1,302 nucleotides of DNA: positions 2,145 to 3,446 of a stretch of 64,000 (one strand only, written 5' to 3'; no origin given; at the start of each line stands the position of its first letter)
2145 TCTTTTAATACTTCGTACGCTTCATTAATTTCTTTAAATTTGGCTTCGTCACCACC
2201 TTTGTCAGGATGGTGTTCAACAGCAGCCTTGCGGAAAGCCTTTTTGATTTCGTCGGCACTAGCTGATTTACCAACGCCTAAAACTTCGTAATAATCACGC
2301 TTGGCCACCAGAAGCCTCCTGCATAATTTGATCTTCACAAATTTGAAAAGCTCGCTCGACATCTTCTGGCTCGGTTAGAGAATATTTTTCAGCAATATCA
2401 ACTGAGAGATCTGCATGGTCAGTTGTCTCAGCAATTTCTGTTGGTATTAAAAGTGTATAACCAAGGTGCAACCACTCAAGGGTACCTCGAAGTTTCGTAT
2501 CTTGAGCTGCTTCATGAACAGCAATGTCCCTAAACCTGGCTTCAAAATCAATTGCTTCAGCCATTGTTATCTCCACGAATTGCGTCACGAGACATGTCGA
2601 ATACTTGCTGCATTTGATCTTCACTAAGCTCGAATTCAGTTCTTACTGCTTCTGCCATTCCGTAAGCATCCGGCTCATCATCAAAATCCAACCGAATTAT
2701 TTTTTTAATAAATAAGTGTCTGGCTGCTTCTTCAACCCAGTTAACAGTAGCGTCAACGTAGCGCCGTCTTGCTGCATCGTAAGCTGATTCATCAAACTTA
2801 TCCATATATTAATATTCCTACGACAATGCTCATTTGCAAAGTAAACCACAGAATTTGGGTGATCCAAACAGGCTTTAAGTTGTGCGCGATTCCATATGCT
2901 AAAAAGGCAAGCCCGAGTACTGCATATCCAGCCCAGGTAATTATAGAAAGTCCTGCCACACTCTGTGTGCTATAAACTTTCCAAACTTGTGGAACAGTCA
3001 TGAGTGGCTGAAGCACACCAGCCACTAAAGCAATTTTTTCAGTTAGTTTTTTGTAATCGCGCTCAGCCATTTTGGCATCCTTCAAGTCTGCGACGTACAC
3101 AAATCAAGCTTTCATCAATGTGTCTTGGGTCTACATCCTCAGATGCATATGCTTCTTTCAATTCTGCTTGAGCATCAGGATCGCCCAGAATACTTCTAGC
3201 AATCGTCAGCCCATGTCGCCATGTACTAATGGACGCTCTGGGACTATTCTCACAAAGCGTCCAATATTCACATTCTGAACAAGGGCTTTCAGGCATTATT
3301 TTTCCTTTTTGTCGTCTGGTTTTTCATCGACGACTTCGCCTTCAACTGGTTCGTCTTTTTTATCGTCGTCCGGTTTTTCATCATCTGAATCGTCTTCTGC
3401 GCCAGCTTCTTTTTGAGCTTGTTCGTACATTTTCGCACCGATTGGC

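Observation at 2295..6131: Heat-shock operon hrcA-grpE-dnaK-dnaJ is interrupted by seven small, translationally coupled ORFs including a SemiSWEET-like transporter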

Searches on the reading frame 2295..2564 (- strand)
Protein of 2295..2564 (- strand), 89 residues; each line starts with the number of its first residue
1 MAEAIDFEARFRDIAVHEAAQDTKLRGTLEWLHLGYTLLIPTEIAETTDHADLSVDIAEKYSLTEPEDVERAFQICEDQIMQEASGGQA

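Call 5: search_protein_families(library=pfam, proteins=[window:2295-2564:-], max_evalue=1)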
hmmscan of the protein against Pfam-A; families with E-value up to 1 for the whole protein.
window:2295-2564:- (89 aa): 0 families

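Call 6: search_protein_families(library=ncbifam, proteins=[window:2295-2564:-], max_evalue=1)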
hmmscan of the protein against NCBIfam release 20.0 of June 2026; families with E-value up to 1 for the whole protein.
window:2295-2564:- (89 aa): 0 families

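Call 7: search_protein_families(library=phrogs, proteins=[window:2295-2564:-], max_evalue=1)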
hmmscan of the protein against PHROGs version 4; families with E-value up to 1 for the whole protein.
window:2295-2564:- (89 aa): 0 families

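Call 46: find_homologous_proteins(query=A1, max_evalue=0.001)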
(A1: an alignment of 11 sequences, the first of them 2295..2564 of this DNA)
Query A1 (11 sequences) (89 aa, profile of the alignment): 8 proteins with E <= 0.001 among 554 candidates.
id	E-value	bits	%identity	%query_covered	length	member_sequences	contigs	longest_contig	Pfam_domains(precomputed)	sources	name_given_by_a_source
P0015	1.4e-21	94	33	27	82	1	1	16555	-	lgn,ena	-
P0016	1.4e-19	88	-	-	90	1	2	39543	-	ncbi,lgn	-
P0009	8.2e-18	82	100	100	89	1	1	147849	-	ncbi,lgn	-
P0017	8.8e-18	82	50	11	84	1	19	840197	-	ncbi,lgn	-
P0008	1.6e-17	81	-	-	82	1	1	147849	-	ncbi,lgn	-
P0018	4.8e-17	80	-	-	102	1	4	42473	-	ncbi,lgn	-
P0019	2.3e-13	68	-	-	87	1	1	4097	-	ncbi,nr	ncbi:MAG TPA: hypothetical protein VFX84_01550 [Candidatus Saccharimonadales bacterium]|nr:hypotheti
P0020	6.1e-13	66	-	-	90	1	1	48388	-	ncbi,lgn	-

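Call 77: search_protein_families(library=padloc, proteins=[window:2295-2564:-], max_evalue=0.1)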
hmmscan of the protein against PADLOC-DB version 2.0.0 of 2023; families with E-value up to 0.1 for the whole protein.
window:2295-2564:- (89 aa): 0 families

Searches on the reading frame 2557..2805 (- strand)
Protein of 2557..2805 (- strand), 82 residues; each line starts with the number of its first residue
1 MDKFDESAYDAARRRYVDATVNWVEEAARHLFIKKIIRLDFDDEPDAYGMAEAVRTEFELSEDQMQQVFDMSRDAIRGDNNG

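Call 5: search_protein_families(library=pfam, proteins=[window:2557-2805:-], max_evalue=1)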
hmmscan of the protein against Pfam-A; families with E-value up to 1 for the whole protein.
window:2557-2805:- (82 aa): 0 families

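Call 6: search_protein_families(library=ncbifam, proteins=[window:2557-2805:-], max_evalue=1)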
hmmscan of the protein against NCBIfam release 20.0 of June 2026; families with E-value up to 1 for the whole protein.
window:2557-2805:- (82 aa): 0 families

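Call 7: search_protein_families(library=phrogs, proteins=[window:2557-2805:-], max_evalue=1)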
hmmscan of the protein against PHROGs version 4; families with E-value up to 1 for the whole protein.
window:2557-2805:- (82 aa): 4 families
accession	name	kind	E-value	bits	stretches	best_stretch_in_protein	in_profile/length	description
phrog_37081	-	unknown function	0.022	15.6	1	1-13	1-13/35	-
phrog_20046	-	unknown function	0.21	12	1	3-73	26-96/302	-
phrog_22370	-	unknown function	0.26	11.8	1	15-53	107-143/223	-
phrog_13215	-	unknown function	0.28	12.3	1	49-71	24-45/60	-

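Call 77: search_protein_families(library=padloc, proteins=[window:2557-2805:-], max_evalue=0.1)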
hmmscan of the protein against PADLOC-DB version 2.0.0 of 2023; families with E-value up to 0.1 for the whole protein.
window:2557-2805:- (82 aa): 0 families

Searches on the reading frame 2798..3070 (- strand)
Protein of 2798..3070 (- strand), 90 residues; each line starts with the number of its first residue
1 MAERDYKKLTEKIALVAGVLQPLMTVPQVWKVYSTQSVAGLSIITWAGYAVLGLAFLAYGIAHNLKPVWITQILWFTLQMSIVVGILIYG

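Call 5: search_protein_families(library=pfam, proteins=[window:2798-3070:-], max_evalue=1)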
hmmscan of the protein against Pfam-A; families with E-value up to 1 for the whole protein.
window:2798-3070:- (90 aa): 1 family
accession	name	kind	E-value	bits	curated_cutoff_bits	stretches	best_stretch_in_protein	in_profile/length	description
PF04193.19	PQ-loop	-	2.9e-06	27.4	22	1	26-67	18-59/61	PQ loop repeat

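Call 6: search_protein_families(library=ncbifam, proteins=[window:2798-3070:-], max_evalue=1)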
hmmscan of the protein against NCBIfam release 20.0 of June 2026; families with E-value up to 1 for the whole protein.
window:2798-3070:- (90 aa): 4 families
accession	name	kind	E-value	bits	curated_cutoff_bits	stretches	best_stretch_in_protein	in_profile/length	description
NF037969.1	SemiSWEET_3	subfamily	1.1e-16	60.9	100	1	8-88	9-91/97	SemiSWEET transporter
NF037968.1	SemiSWEET_2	subfamily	1.5e-06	28.3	80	1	15-84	2-71/76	SemiSWEET transporter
NF037967.1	SemiSWEET_1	subfamily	0.0076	16.4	200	1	8-85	116-193/196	SemiSWEET transporter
TIGR01106.1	ATPase-IIC_X-K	subfamily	0.076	10.8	946.1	1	19-85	53-115/997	Na,H/K antiporter P-type ATPase subunit alpha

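Call 7: search_protein_families(library=phrogs, proteins=[window:2798-3070:-], max_evalue=1)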
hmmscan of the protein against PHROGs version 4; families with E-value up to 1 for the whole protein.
window:2798-3070:- (90 aa): 1 family
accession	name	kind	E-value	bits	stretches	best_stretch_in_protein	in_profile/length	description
phrog_25992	-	unknown function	0.32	12.2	1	15-54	11-50/120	-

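Call 9: find_encoding_contigs(protein=window:2798-3070:-, flank=10000, max_places=10)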
Protein window:2798-3070:- (90 aa): 1 contig read that carries it; 1 place shown.
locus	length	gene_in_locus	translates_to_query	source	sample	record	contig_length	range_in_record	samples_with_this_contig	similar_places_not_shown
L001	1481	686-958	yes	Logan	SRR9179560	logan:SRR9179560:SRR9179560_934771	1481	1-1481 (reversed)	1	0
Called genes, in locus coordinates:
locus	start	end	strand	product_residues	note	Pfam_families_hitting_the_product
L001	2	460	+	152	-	?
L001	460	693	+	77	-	-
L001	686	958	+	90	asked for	PF04193:PQ-loop (weak)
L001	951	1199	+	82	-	-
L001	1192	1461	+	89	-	-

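Call 51: search_solved_structures(query=window:2798-3070:-, max_evalue=1, show_alignments=3)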
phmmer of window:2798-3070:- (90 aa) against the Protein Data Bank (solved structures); distinct sequences matched with E-value up to 1: 7.
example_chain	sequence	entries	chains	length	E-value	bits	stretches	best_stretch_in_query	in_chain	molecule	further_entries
4qnd_A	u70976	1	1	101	1.1e-13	54.5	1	8-88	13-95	Chemical transport protein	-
9kon_A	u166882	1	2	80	2.8e-11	46.8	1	18-88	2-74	Sugar transporter SemiSWEET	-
4rng_A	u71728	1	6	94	0.0066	20.1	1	9-83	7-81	MtN3/saliva family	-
4x5m_A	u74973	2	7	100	0.25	15.1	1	17-86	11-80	Uncharacterized protein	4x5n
8d3y_A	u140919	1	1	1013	0.37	14.5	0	19-63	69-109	Sodium/potassium-transporting ATPase subunit alpha-3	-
8d3u_A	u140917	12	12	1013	0.39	14.4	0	19-63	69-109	Sodium/potassium-transporting ATPase subunit alpha-3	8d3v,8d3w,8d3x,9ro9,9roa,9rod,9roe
9roj_A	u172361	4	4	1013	0.39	14.4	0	19-63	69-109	Sodium/potassium-transporting ATPase subunit alpha-3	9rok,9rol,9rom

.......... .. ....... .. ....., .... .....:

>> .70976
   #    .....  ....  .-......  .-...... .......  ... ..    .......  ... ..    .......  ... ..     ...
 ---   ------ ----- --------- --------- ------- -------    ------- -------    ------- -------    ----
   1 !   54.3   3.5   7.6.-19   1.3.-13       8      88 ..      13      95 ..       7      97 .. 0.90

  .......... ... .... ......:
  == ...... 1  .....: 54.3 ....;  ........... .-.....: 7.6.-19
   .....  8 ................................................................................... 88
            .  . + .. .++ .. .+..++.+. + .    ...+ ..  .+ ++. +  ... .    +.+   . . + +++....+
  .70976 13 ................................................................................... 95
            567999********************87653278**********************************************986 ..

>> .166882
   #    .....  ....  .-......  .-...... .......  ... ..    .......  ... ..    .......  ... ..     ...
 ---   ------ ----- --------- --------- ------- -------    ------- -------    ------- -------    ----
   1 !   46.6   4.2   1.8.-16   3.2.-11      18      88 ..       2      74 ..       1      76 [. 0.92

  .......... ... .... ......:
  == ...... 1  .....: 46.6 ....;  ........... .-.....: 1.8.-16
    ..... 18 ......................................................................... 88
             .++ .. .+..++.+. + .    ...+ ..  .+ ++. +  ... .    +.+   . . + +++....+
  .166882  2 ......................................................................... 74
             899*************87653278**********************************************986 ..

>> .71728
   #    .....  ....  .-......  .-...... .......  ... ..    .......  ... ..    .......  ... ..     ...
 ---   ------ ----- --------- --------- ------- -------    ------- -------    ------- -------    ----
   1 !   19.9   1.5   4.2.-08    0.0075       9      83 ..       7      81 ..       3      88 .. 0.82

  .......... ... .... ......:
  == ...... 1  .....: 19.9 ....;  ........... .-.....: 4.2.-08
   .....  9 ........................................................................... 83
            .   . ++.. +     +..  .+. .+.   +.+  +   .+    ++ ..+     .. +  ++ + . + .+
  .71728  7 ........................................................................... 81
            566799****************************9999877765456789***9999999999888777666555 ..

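Call 77: search_protein_families(library=padloc, proteins=[window:2798-3070:-], max_evalue=0.1)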
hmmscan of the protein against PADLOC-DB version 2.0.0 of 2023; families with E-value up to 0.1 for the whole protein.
window:2798-3070:- (90 aa): 0 families

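Call 81: find_homologous_proteins(query=window:2798-3070:-, max_evalue=0.00001)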
Query window:2798-3070:- (90 aa): 22 proteins with E <= 0.00001 among 55 candidates.
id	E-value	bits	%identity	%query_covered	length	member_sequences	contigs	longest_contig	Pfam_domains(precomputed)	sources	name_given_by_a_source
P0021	1.5e-44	168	85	98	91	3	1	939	PF04193.20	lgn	-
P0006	1.6e-44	168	85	97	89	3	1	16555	PF04193.20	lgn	-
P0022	1.2e-43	165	84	98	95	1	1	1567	-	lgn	-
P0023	4.3e-43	163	82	100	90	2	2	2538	PF04193.20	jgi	jgi:uncharacterized protein with PQ loop repeat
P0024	1.4e-35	139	70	99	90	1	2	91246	-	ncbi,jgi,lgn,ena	-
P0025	1.8e-34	135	64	100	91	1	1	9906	-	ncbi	-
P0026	3.4e-29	119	66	94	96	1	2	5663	PF04193.20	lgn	-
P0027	2.0e-28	116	63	98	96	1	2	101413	-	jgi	jgi:uncharacterized protein with PQ loop repeat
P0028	2.0e-27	113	62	96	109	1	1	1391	-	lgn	-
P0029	1.3e-25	107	61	92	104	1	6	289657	-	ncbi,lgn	-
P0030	1.0e-24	104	59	92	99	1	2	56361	PF04193.20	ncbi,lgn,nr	ncbi:hypothetical protein CYG49_04885 [Candidatus Saccharibacteria bacterium]|nr:MAG: hypothetical p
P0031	1.2e-24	104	63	88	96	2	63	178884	-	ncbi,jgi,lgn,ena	-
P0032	1.3e-24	104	61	92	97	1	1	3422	PF04193.20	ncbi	-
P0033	2.2e-24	103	61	88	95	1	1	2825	-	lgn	-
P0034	3.8e-24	102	57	97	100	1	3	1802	-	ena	-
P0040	2.2e-17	81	45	97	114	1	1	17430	PF04193.20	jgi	jgi:uncharacterized protein with PQ loop repeat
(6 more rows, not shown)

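Call 82: find_encoding_contigs(protein=P0024, flank=4000, max_places=1)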
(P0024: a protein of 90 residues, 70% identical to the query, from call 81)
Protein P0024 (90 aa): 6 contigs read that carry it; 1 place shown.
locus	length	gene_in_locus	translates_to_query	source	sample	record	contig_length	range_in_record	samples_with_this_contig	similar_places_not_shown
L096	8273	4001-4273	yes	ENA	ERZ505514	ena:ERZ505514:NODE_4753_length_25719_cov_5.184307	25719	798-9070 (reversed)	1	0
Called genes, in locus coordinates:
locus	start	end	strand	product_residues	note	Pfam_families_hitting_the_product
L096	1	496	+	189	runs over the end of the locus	PF01712:dNK (faint), PF02224:Cytidylate_kin (weak), PF13189:Cytidylate_kin2, PF13238:AAA_18, PF00406:ADK, PF13207:AAA_17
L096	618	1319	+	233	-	PF03444:WHD_HrcA (faint), PF01628:HrcA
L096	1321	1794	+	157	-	PF01025:GrpE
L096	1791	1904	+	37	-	-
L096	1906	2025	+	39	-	-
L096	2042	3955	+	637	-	PF00012:HSP70, PF06723:MreB_Mbl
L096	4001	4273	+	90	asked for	-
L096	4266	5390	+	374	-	PF00226:DnaJ, PF01556:DnaJ_C, PF00684:DnaJ_CXXCXGXG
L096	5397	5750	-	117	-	-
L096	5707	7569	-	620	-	-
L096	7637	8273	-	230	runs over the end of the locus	PF00990:GGDEF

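Call 83: find_encoding_contigs(protein=P0027, flank=4000, max_places=1)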
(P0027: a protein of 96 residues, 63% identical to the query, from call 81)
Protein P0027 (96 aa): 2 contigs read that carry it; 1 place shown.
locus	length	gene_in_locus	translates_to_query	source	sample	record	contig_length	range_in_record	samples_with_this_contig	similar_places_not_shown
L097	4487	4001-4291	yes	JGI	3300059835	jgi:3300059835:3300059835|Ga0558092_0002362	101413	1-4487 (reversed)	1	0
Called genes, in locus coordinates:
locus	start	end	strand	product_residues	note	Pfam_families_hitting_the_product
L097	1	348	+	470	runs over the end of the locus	PF00133:tRNA-synt_1 (faint), PF01406:tRNA-synt_1e, PF09334:tRNA-synt_1g (weak), PF23493:CysS_C (weak)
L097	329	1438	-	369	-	PF01594:AI-2E_transport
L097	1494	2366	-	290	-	-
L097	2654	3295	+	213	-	PF13489:Methyltransf_23, PF03848:TehB, PF05175:MTS (faint), PF13847:Methyltransf_31, PF08241:Methyltransf_11, PF08242:Methyltransf_12, PF13649:Methyltransf_25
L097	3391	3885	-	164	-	-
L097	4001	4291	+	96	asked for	-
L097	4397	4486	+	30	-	?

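Call 84: find_encoding_contigs(protein=P0029, flank=4000, max_places=1)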
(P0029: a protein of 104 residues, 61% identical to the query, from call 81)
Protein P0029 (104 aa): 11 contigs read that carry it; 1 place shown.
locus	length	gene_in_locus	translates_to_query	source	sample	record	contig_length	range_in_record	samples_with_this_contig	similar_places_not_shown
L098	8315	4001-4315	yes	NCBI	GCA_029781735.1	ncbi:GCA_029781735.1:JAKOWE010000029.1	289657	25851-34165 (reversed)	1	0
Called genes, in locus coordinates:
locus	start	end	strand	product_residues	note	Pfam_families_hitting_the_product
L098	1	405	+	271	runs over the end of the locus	PF00303:Thymidylat_synt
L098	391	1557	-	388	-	PF13439:Glyco_transf_4 (weak), PF20706:GT4-conflict, PF00534:Glycos_transf_1, PF13692:Glyco_trans_1_4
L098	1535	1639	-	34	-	-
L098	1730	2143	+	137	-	-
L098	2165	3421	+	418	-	PF00464:SHMT, PF00155:Aminotran_1_2, PF01212:Beta_elim_lyase (faint)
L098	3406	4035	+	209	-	PF01327:Pep_deformylase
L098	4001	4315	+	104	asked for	-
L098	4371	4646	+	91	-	-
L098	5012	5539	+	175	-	PF00466:Ribosomal_L10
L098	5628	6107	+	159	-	PF16320:Ribosomal_L12_N, PF00542:Ribosomal_L12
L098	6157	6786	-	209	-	PF00657:Lipase_GDSL, PF13472:Lipase_GDSL_2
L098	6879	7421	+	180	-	-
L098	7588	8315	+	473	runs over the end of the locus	PF05496:RuvB_N (weak), PF13177:DNA_pol3_delta2, PF00004:AAA, PF07728:AAA_5 (weak), PF13173:AAA_14 (weak), PF13401:AAA_22 (weak), PF22608:DNAX_ATPase_lid, PF12169:DNA_pol3_gamma3 (weak), +4 more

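Call 85: find_encoding_contigs(protein=P0031, flank=4000, max_places=1)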
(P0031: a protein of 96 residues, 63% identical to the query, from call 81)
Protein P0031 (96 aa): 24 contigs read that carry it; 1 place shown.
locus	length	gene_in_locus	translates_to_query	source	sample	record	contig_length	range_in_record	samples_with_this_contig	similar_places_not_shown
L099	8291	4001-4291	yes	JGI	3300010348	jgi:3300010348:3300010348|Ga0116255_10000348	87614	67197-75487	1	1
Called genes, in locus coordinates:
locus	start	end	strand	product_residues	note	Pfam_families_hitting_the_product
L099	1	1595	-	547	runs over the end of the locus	PF12229:PG_binding_4 (faint), PF00144:Beta-lactamase (faint), PF13354:Beta-lactamase2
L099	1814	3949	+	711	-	PF00873:ACR_tran, PF03176:MMPL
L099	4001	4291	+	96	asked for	-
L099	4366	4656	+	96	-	-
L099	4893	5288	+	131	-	PF00293:NUDIX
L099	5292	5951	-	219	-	PF00406:ADK, PF13207:AAA_17 (weak)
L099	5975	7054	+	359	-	PF01926:MMR_HSR1, PF02421:FeoB_N, PF06071:YchF-GTPase_C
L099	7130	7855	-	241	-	-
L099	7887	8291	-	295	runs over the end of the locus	-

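Call 86: find_encoding_contigs(protein=P0040, flank=4000, max_places=1)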
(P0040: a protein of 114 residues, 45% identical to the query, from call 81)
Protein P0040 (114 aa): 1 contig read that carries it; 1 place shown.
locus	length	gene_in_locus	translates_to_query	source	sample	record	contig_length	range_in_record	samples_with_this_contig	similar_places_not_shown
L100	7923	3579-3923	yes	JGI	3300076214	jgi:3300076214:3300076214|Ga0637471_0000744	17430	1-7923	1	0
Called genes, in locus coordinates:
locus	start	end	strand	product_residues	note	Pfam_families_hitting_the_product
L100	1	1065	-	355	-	?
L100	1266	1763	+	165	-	-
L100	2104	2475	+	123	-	PF01780:Ribosomal_L37ae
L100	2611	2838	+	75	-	-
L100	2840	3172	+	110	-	PF01920:Prefoldin_2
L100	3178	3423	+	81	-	PF03685:UPF0147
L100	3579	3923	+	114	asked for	PF04193:PQ-loop (weak)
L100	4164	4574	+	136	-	PF24441:DUF7560 (faint)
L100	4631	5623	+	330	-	-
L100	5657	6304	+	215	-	PF05430:Methyltransf_30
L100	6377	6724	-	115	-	-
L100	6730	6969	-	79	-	-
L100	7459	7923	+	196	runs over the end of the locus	-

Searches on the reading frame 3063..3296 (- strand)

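Call 5: search_protein_families(library=pfam, proteins=[window:3063-3296:-], max_evalue=1)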
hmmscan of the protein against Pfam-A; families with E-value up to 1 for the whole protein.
window:3063-3296:- (77 aa): 1 family
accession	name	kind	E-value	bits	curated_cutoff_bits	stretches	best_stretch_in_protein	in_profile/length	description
PF25429.1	zf-POGZ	-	0.13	13.2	27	1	5-18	24-37/43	POGZ-like double zinc finger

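Call 6: search_protein_families(library=ncbifam, proteins=[window:3063-3296:-], max_evalue=1)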
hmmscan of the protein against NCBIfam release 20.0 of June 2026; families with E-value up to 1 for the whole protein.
window:3063-3296:- (77 aa): 0 families

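Call 7: search_protein_families(library=phrogs, proteins=[window:3063-3296:-], max_evalue=1)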
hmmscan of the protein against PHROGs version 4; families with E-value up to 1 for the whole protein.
window:3063-3296:- (77 aa): 1 family
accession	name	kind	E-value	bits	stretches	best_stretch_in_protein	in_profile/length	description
phrog_37907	-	unknown function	0.13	13.2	1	44-56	11-23/28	-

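Call 77: search_protein_families(library=padloc, proteins=[window:3063-3296:-], max_evalue=0.1)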
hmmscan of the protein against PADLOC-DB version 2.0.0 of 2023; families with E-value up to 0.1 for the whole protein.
window:3063-3296:- (77 aa): 0 families
